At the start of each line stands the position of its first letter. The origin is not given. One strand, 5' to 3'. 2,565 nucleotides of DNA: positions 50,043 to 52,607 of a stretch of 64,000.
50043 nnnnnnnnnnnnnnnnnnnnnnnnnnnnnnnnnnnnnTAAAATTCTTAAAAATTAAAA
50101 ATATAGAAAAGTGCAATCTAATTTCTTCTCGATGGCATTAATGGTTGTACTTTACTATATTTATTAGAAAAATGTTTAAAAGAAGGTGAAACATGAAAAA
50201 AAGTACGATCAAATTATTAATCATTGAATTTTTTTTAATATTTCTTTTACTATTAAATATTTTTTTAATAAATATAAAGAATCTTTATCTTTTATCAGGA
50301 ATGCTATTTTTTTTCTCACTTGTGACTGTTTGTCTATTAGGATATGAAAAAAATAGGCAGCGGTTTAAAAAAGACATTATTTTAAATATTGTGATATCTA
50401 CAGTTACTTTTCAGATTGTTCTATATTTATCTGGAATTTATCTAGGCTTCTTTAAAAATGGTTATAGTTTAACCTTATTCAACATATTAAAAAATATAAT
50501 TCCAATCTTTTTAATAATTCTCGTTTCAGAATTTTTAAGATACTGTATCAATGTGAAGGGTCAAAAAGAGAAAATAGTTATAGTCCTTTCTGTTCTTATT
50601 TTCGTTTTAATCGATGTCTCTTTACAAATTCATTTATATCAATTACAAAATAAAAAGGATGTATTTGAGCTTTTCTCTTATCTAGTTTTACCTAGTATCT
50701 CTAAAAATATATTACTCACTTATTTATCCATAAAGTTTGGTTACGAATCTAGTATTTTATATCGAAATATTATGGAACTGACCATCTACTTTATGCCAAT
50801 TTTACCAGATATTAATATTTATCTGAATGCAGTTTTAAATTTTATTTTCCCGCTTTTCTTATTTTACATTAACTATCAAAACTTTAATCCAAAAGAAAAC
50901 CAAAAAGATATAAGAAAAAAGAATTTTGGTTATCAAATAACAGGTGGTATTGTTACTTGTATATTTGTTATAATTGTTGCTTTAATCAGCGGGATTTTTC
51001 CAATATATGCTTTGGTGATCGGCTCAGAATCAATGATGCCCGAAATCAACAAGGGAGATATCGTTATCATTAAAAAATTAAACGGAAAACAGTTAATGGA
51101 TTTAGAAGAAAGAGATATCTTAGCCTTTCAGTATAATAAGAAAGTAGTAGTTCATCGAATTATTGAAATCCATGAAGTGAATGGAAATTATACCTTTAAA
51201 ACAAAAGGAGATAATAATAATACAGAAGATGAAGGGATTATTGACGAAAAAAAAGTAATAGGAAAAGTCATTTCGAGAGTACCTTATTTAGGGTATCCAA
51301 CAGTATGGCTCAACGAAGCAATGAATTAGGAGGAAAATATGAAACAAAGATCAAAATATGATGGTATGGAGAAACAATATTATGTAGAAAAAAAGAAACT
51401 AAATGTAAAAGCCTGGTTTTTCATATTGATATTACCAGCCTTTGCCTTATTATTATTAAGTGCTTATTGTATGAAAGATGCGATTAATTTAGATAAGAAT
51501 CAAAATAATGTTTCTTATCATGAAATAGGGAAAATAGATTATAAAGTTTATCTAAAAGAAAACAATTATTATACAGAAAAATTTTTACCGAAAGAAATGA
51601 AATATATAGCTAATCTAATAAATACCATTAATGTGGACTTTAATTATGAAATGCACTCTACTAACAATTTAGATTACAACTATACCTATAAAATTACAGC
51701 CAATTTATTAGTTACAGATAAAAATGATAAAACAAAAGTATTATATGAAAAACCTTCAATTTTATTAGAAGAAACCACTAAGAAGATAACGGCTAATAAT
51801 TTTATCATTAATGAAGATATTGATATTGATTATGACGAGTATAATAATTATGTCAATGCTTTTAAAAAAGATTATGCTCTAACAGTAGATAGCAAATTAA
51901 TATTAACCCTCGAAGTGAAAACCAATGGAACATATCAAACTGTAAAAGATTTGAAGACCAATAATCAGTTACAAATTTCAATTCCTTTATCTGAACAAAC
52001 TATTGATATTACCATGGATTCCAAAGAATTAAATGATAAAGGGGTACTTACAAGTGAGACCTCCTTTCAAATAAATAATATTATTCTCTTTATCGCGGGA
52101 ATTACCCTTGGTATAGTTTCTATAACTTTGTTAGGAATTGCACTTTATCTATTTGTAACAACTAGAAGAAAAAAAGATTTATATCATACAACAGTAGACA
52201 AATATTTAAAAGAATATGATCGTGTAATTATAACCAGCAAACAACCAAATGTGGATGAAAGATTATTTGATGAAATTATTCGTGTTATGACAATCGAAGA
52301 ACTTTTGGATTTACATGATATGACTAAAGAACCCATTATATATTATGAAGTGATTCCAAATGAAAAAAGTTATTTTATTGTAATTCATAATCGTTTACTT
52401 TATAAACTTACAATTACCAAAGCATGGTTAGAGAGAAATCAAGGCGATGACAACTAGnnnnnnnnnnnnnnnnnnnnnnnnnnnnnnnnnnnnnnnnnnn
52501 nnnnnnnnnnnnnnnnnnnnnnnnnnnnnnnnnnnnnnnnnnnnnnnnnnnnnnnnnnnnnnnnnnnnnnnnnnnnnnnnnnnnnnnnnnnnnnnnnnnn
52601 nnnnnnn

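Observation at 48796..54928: Self-contained SipW-type secretion/fibre-like locus: two paralogous small secreted proteins, an N-terminally extended SipW peptidase, a membrane protein, a Gly-rich giant, and a dedicated sigma factor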

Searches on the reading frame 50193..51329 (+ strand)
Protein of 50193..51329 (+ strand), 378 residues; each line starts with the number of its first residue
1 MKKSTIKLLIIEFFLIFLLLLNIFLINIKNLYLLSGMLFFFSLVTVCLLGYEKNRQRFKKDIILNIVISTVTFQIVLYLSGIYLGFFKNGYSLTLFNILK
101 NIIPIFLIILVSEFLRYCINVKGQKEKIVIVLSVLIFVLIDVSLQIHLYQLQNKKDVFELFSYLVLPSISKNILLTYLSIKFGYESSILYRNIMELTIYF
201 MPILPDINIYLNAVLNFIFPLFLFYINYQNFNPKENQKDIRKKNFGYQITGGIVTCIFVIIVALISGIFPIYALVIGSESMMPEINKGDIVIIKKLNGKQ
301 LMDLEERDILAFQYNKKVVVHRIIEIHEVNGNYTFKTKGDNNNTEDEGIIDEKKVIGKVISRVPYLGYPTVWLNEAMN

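Call 3: search_protein_families(library=pfam, proteins=[window:50193-51329:+], max_evalue=0.1)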
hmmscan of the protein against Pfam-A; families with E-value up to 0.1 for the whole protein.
window:50193-51329:+ (378 aa): 2 families
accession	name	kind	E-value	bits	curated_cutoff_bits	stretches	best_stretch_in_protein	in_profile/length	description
PF10502.14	Peptidase_S26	-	4.9e-06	27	22.9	1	253-324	5-78/168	Signal peptidase, peptidase S26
PF00717.28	Peptidase_S24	-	6.4e-06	26.3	23.3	1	271-360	35-116/116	Peptidase S24-like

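Call 4: search_protein_families(library=ncbifam, proteins=[window:50193-51329:+], max_evalue=0.1)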
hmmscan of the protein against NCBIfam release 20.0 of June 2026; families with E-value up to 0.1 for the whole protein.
window:50193-51329:+ (378 aa): 4 families
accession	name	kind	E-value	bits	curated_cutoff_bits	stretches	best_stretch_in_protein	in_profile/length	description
TIGR02228.1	sigpep_I_arch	equivalog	3.7e-24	85.4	51.85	1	254-376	13-136/158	signal peptidase I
NF046067.1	SigPepSipWBacil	equivalog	1.6e-18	67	190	1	253-369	16-136/189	signal peptidase I SipW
TIGR02227.1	sigpep_I_bact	equivalog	4e-08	33.3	47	1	254-325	3-76/162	signal peptidase I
TIGR02754.1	sod_Ni_protease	equivalog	0.013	16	63.25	1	278-360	5-89/90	nickel-type superoxide dismutase maturation protease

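Call 8: search_protein_families(library=padloc, proteins=[window:50193-51329:+], max_evalue=0.01)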
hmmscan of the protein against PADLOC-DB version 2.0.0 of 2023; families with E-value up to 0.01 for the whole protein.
window:50193-51329:+ (378 aa): 0 families

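Call 31: find_homologous_proteins(query=window:50193-51329:+, max_evalue=0.001)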
Query window:50193-51329:+ (378 aa): 264 proteins with E <= 0.001 among 8000 candidates; the best 120 are listed.
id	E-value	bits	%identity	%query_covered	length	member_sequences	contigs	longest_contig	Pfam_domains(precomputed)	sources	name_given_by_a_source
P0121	1.8e-213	726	100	90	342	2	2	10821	PF00717.29,PF10502.15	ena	-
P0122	1.7e-160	552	70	100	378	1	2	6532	PF00717.29,PF10502.15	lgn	-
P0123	2.9e-158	545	67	100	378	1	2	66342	PF00717.29,PF10502.15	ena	-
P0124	7.8e-158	543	69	100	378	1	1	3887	PF00717.29,PF10502.15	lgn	-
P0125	1.3e-140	487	62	100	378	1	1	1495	PF00717.29,PF10502.15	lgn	-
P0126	4.9e-123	429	55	100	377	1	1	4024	PF00717.29,PF10502.15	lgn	-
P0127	6.2e-120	419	54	100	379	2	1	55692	PF00717.29,PF10502.15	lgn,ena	-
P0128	8.8e-118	412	54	100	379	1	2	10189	PF00717.29,PF10502.15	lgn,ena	-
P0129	9.8e-116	405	52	99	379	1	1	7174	PF00717.29,PF10502.15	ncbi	-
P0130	3.8e-113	396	51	100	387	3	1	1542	PF00717.29,PF10502.15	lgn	-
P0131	1.4e-110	388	49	99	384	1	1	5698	PF00717.29,PF10502.15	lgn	-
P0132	2.2e-110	387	52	100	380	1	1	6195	PF00717.29,PF10502.15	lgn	-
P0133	3.2e-108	380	49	100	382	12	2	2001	-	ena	-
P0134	2.6e-98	348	48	87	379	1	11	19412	PF00717.29,PF10502.15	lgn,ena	-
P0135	3.3e-98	347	48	87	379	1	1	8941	PF00717.29,PF10502.15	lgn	-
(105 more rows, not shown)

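Call 41: find_related_loci(query=A3, collection=genome_contigs, flank=8000)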
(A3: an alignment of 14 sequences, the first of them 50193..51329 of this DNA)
Query A3 (378 aa) in genome_contigs; peptide patterns used: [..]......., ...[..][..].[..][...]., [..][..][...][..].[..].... (x = any residue, [..] = any of these).
236 stretches matched a pattern; 101 encode a relative of the query (tblastn E <= 1e-3); the best 80 are kept; 80 distinct loci.
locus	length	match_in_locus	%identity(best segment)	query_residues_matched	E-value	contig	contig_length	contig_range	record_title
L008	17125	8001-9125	45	1-375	1e-101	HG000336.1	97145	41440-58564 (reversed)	Clostridium sp. CAG:1000 genomic scaffold, scf16, whole genome shotgun sequence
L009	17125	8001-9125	47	1-377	7e-99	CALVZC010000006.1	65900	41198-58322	MAG: uncultured Bacilli bacterium isolate BRZ_FK__bin67 genome assembly, contig: BRZ_FK__NODE_557_length_65900_cov_46.75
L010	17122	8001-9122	45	1-377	6e-98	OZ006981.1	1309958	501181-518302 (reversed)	MAG: uncultured Bacilli bacterium isolate pooled_contig_21585_metaflye_circ MAG genome assembly, chromosome: 1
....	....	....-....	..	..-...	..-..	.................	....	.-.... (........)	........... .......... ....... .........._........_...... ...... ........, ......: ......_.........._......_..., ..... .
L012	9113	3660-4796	46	1-378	8e-95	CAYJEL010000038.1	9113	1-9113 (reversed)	MAG TPA_asm: uncultured Muribaculaceae bacterium isolate ERP123703_co2_118 genome assembly, contig: NODE_5637_length_911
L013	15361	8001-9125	42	1-375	2e-94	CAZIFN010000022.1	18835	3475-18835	MAG TPA_asm: uncultured Mycoplasma sp. isolate SRP225648_co1_101 genome assembly, contig: NODE_7128_length_18835_cov_18.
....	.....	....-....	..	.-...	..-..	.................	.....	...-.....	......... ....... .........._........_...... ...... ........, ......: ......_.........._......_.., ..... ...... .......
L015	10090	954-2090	45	1-378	2e-89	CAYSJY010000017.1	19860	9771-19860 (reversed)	MAG TPA_asm: uncultured Muribaculaceae bacterium isolate SRP141132_co3_347 genome assembly, contig: NODE_2167_length_198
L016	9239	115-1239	46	1-375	1e-88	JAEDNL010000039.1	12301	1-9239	MAG: Bacilli bacterium isolate MAG291 NODE_5684_length_12301_cov_13.257553, whole genome shotgun sequence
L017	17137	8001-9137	42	1-378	5e-88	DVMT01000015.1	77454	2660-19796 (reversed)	MAG TPA_asm: Candidatus Aphodocola excrementigallinarum isolate CHK193-30670 CHK193__C78024_L77454_ERR3414588, whole gen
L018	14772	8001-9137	43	1-378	2e-87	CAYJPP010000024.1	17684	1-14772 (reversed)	MAG TPA_asm: uncultured Muribaculaceae bacterium isolate ERP123703_co3_323 genome assembly, contig: NODE_3832_length_176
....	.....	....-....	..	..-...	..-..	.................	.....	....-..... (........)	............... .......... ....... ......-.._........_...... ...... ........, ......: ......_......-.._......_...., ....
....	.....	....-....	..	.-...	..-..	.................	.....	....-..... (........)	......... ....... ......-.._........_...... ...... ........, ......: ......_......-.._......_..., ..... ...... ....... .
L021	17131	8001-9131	42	1-377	7e-85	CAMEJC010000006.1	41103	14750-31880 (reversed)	MAG: uncultured Tenericutes bacterium isolate SRR15057922_bin.2_metaWRAP_v1.3_MAG genome assembly, contig: ERZ10407413.3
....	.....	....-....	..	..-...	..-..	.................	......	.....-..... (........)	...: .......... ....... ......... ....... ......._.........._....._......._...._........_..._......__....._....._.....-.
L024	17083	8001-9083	43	19-378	3e-81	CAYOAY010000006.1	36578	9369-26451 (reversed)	MAG TPA_asm: uncultured Muribaculaceae bacterium isolate SRP313737_co1_208 genome assembly, contig: NODE_1825_length_365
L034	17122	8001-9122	40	1-375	7e-72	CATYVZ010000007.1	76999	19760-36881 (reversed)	MAG TPA_asm: uncultured Bacilli bacterium isolate ERR9578307_bin.50_MetaWRAP_v1.3_MAG genome assembly, contig: ERZ185339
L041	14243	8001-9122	39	1-375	1e-68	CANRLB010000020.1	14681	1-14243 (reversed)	MAG: uncultured Bacilli bacterium isolate Lapin-011__bin94 genome assembly, contig: Lapin-011__NODE_4280_length_14681_co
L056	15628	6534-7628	38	8-374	4e-63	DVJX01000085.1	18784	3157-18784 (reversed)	MAG TPA_asm: Candidatus Faecisoma merdavium isolate 6595 CHK47__C244506_L18784_ERR2241733, whole genome shotgun sequence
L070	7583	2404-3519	37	1-374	2e-57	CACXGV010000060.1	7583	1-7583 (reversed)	MAG: uncultured Erysipelotrichaceae bacterium isolate RUG11246 genome assembly, contig: RUG11246_asm_60, whole genome sh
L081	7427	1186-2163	31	49-378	1e-50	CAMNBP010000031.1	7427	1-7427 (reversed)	MAG: uncultured Candidatus Saccharibacteria bacterium isolate SRR1206671_bin.152_metaWRAP_v1.3_MAG genome assembly, cont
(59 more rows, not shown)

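Call 45: predict_structure(alignment_id=A2)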
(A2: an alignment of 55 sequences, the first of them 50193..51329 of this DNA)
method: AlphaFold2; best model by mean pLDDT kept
length: 378 residues; sequences in the alignment: 55
mean_pLDDT: 88.3   pTM: 0.65
mean pLDDT of the five models: 88.3, 86.5, 86.1, 85.3, 85.2
residues with pLDDT >= 90: 190; 70-90: 174; 50-70: 11; < 50: 3
segments of 3 or more residues with pLDDT < 50: none
pLDDT, mean of each block of 10 residues (from residue 1): 87 95 89 94 93 84 93 92 86 85 93 95 91 96 90 89 93 95 93 91 87 92 91 57 70 88 84 89 89 87 88 89 89 88 86 90 88 78
secondary structure, 60 per line:
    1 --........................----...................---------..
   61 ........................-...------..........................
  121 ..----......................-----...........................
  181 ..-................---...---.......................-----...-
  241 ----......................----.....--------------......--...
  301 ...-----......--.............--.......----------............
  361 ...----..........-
elements in order: H3-26 H31-49 H59-84 E86-88 H95-122 H127-148 H154-182 H184-199 E203-205 H209-231 H245-266 E271-275 E290-295 H298-303 E309-314 E317-329 E332-338 E349-351 E355-363 H368-377

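Call 46: search_protein_families(library=pfam, alignment_id=A2, max_evalue=5)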
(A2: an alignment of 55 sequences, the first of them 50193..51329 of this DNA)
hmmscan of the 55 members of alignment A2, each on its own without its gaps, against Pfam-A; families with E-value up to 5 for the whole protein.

A. member 1, window:50193-51329:+ (378 aa): 2 families
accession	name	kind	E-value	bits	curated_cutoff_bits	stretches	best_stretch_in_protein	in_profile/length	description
PF10502.14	Peptidase_S26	-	4.9e-06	27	22.9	1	253-324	5-78/168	Signal peptidase, peptidase S26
PF00717.28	Peptidase_S24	-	6.4e-06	26.3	23.3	1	271-360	35-116/116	Peptidase S24-like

B. families by the number of members that match (of 55 scanned): 55 families (the first 25 are shown)
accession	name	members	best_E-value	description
PF00717.28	Peptidase_S24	55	3.3e-09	Peptidase S24-like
PF10502.14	Peptidase_S26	55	1.1e-08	Signal peptidase, peptidase S26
PF12671.13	Amidase_6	6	0.024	Putative amidase domain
PF15086.11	UPF0542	3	0.0025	Uncharacterised protein family UPF0542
PF24661.1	DUF7649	3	0.0044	Domain of unknown function (DUF7649)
PF19157.5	DUF5839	3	0.061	Family of unknown function (DUF5839)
PF03208.24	PRA1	3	0.41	PRA1 family protein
PF09889.16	DUF2116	3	0.76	Probable treble clef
PF01292.26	Ni_hydr_CYTB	2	0.037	Prokaryotic cytochrome b561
PF13301.11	DUF4079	2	0.12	Protein of unknown function (DUF4079)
PF06072.16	Herpes_US9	2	0.32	Alphaherpesvirus tegument protein US9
PF04080.19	Per1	2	0.89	Per1-like family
PF23520.1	Microp_apicomplexa_11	1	0.0086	Apicomplexa microprotein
PF04647.20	AgrB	1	0.013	Accessory gene regulator B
PF06624.17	RAMP4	1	0.014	Ribosome associated membrane protein RAMP4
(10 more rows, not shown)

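Call 83: search_protein_families(library=pfam, proteins=[L041:10313-14113:+, L056:8739-12725:+, L034:10258-12885:+, L013:4080-6467:+, L024:10441-12321:+, L010:10282-11697:+, L070:4734-7457:+, L081:3222-5645:+], max_evalue=0.001)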
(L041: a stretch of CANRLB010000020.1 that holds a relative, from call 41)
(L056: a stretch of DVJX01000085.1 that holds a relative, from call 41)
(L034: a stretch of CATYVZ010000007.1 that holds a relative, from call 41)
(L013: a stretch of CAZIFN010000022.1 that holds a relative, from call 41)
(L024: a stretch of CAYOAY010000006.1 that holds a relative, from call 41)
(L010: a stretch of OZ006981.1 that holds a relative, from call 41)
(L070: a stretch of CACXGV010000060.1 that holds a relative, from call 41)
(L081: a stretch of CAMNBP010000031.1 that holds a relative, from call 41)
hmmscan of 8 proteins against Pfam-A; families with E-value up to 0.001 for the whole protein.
L041:10313-14113:+ (1266 aa): 0 families

L056:8739-12725:+ (1328 aa): 3 families
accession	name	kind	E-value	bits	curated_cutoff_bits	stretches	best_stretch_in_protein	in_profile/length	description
PF19789.6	DUF6273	-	6.5e-37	127.5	23.5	3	1186-1327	30-170/172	Domain of unknown function (DUF6273)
PF10861.13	DUF2784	-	0.00045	20.7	29.7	0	739-787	53-98/109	Protein of Unknown function (DUF2784)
PF21264.3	DYNC2H1_AAA_dom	-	0.00093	19.8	27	0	320-348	12-40/96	Cytoplasmic dynein 2 heavy chain 1, AAA+ ATPase domain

L034:10258-12885:+ (875 aa): 1 family
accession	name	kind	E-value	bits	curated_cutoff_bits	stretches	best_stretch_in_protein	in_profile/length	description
PF00404.24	Dockerin_1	-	6.2e-17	62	22.9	1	629-685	1-57/57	Dockerin type I domain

L013:4080-6467:+ (795 aa): 1 family
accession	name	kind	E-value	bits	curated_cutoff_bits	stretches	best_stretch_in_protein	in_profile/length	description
PF19789.6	DUF6273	-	0.00023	21.5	23.5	0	412-464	122-171/172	Domain of unknown function (DUF6273)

L024:10441-12321:+ (626 aa): 5 families
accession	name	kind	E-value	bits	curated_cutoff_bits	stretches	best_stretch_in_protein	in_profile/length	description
PF03382.20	DUF285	-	1.6e-119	393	25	6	354-454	16-113/120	Mycoplasma protein of unknown function, DUF285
PF13855.12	LRR_8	-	6.8e-11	42.2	27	0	453-512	2-57/61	Leucine rich repeat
PF23952.1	LRR_EndoS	-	5.3e-06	27.1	27.9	0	344-408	52-114/116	Endo-beta-N-acetylglucosaminidase EndoS LRR domain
PF24758.1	LRR_At5g56370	-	5.4e-06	26.7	27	0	402-493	13-103/227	FBD-associated F-box protein At5g56370, LRR repeats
PF12799.13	LRR_4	-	1.7e-05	25.3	27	0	452-489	1-34/44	Leucine Rich repeats (2 copies)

L010:10282-11697:+ (471 aa): 1 family
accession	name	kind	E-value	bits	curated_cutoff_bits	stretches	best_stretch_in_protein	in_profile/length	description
PF03781.23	FGE-sulfatase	-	0.00028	21.1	23.3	1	272-371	130-225/255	Sulfatase-modifying factor enzyme 1-like domain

L070:4734-7457:+ (907 aa): 1 family
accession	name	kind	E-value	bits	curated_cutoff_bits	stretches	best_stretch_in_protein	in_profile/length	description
PF09479.16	Flg_new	-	1e-14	54.8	27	1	585-649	2-65/65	Listeria-Bacteroides repeat domain (List_Bact_rpt)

L081:3222-5645:+ (807 aa): 0 families

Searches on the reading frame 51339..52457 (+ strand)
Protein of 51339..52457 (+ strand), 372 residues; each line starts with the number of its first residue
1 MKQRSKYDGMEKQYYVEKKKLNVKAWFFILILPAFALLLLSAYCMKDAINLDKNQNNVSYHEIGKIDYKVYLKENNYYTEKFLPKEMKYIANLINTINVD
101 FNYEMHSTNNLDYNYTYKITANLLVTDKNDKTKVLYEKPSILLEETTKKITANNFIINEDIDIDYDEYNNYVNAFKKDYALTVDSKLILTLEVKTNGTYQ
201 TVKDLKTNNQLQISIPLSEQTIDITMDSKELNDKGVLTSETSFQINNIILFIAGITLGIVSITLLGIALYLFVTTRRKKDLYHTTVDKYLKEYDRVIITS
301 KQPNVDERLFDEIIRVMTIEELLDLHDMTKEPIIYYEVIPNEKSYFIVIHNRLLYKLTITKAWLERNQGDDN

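Call 3: search_protein_families(library=pfam, proteins=[window:51339-52457:+], max_evalue=0.1)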
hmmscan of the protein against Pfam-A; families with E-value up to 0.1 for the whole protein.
window:51339-52457:+ (372 aa): 3 families
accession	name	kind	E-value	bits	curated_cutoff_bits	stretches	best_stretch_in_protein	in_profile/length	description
PF17231.7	DUF5305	-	1.8e-15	57.4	29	1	136-355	1-215/217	Family of unknown function (DUF5305)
PF21808.2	Dynamin-like_hel_bact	-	0.02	14.5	28.3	1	146-301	158-319/373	Bacterial dynamin-like protein, helical domain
PF07528.20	DZF_N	-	0.064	13.7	27.1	0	170-249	92-171/210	DZF N-terminal domain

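Call 4: search_protein_families(library=ncbifam, proteins=[window:51339-52457:+], max_evalue=0.1)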
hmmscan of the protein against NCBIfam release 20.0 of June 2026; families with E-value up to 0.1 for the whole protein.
window:51339-52457:+ (372 aa): 0 families

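Call 8: search_protein_families(library=padloc, proteins=[window:51339-52457:+], max_evalue=0.01)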
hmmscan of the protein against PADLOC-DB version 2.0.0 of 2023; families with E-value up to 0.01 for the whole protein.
window:51339-52457:+ (372 aa): 0 families

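Call 80: search_solved_structures(query=window:51339-52457:+, max_evalue=1)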
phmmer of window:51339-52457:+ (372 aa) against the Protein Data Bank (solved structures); distinct sequences matched with E-value up to 1: 1.
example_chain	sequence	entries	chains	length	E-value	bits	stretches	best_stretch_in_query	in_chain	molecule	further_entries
6rqf_O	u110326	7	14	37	0.98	11.7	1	249-279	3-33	Cytochrome b6-f complex subunit 5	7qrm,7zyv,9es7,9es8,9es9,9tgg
